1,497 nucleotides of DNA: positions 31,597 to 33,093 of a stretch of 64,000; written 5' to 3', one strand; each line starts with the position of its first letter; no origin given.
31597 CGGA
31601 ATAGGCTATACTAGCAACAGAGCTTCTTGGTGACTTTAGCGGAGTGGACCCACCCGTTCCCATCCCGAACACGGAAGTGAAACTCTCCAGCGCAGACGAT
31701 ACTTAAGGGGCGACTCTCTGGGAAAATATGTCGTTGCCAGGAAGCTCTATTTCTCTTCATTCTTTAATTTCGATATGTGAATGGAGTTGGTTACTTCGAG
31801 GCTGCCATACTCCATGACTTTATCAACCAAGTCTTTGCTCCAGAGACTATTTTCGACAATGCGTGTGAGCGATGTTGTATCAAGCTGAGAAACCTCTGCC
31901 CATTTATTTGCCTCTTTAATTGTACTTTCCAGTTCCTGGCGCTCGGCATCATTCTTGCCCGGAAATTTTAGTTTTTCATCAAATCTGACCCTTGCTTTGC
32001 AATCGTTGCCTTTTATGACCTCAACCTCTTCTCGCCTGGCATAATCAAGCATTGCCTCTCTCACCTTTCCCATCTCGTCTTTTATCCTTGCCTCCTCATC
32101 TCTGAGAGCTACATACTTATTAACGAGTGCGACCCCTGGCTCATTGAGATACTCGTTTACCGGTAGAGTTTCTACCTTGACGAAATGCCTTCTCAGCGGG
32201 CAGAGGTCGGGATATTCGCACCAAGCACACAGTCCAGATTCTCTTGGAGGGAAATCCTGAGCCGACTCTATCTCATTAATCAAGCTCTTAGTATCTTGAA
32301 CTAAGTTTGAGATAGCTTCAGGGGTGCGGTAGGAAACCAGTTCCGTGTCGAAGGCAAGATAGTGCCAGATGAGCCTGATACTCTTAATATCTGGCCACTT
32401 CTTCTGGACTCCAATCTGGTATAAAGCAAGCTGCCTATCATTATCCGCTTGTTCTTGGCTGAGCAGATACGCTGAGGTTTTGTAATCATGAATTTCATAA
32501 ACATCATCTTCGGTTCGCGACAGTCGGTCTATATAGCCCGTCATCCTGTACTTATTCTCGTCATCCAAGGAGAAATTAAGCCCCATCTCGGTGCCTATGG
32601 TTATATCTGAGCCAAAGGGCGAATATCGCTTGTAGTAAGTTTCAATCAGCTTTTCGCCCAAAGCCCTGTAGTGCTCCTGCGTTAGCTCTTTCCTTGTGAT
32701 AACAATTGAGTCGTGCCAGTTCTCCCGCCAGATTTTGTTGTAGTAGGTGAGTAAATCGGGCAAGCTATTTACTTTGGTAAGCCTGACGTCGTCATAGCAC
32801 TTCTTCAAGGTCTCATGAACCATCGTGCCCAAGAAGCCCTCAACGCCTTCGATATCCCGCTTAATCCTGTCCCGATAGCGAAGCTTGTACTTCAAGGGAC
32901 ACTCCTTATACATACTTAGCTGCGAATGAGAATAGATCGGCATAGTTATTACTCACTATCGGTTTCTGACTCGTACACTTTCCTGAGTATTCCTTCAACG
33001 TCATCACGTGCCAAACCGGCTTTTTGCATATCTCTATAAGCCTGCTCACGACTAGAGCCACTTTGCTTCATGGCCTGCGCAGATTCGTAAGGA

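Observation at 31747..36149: Two recombined three-gene modules (RNase H-like exonuclease - variable gene X - Cas4-like nuclease) with swapped middle genes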

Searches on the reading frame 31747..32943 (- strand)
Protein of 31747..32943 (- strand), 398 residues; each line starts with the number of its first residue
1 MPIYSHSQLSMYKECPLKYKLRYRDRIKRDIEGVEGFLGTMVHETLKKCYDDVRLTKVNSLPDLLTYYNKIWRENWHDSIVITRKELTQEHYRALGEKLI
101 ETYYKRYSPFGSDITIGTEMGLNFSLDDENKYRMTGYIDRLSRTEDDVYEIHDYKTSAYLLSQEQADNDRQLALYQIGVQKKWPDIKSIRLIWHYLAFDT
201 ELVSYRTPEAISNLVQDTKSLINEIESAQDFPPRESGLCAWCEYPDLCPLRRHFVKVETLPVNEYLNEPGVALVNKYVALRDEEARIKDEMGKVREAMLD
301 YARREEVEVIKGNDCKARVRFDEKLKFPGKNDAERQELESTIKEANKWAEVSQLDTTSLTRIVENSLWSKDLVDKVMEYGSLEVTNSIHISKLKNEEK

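Call 4: search_protein_families(library=pfam, proteins=[window:31747-32943:-], max_evalue=0.1)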
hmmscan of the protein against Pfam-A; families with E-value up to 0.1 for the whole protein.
window:31747-32943:- (398 aa): 4 families
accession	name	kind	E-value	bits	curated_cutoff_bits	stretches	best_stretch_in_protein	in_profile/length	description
PF12705.13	PDDEXK_1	-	1.2e-30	107.7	22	1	5-249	3-247/247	PD-(D/E)XK nuclease superfamily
PF01930.23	Cas_Cas4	-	0.00067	20.2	22.7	1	135-248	53-158/160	Domain of unknown function DUF83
PF22709.1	Mu_Gam-Sipho_Gp157-TOTE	-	0.034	14.5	27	1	273-309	4-40/63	Mu Gam/Sipho_Gp157-like domain of the TOTE conflict systems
PF24091.1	DUF7376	-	0.062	13.5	27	1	273-321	95-142/219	Family of unknown function (DUF7376)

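Call 6: search_protein_families(library=padloc, proteins=[window:31747-32943:-], max_evalue=0.1)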
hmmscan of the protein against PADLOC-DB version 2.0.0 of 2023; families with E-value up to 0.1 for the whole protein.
window:31747-32943:- (398 aa): 6 families
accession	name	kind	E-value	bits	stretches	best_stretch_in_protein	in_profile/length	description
PDLC01250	Cas4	-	5e-08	31.4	1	129-249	57-168/168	"CAS-I,CAS-II,CAS-III,CAS-IV,CAS-V,CAS-VI; acquisition_associated"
PDLC00943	Cas4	-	3.8e-07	28.2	1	129-249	63-179/180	CRISPR-associated protein Cas4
PDLC01447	Cas4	-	8.2e-07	27.6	1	66-249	46-158/161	"CAS-I,CAS-II,CAS-III,CAS-IV,CAS-V,CAS-VI; acquisition_associated"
PDLC01611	Cas4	-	7.2e-05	21.1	1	95-248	32-156/158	"CAS-I,CAS-II,CAS-III,CAS-IV,CAS-V,CAS-VI; acquisition_associated"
PDLC00944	Cas4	-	0.0011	17.1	1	129-248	62-176/177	Cas4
PDLC00058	DruK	-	0.018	11.7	1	129-187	151-211/388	PD-(D/E)XK nuclease superfamily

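Call 7: search_protein_families(library=ncbifam, proteins=[window:31747-32943:-], max_evalue=0.1)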
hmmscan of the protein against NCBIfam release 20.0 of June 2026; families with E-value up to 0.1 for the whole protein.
window:31747-32943:- (398 aa): 2 families
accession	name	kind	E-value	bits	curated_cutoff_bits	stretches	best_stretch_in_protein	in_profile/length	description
TIGR00372.1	cas4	equivalog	1.4e-06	28.2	65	1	129-249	63-179/180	CRISPR-associated protein Cas4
TIGR02786.1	addB_alphas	equivalog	2.8e-05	22.4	486.5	1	25-176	779-924/1024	double-strand break repair protein AddB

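Call 11: find_encoding_contigs(protein=window:31747-32943:-, flank=8000, max_places=6)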
Protein window:31747-32943:- (398 aa): no gene with exactly this product is on record in the collection.

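Call 73: find_related_loci(query=window:31747-32943:-, collection=viral_contigs, flank=5000)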
Query window:31747-32943:- (398 aa) in viral_contigs; peptide patterns used: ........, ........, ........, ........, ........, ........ (x = any residue, [..] = any of these).
2 stretches matched a pattern, but none encodes a relative of the query by tblastn (E <= 1e-3).

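Call 94: search_solved_structures(query=window:31747-32943:-, max_evalue=0.01)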
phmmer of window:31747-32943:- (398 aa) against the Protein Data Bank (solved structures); distinct sequences matched with E-value up to 0.01: 2.
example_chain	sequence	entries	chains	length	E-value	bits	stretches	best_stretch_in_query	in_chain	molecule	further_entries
6ppu_A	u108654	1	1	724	0.0039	19.4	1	5-180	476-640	ATP-dependent DNA helicase (UvrD/REP)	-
7sjr_A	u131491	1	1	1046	0.0072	18.5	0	5-180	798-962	DNA helicase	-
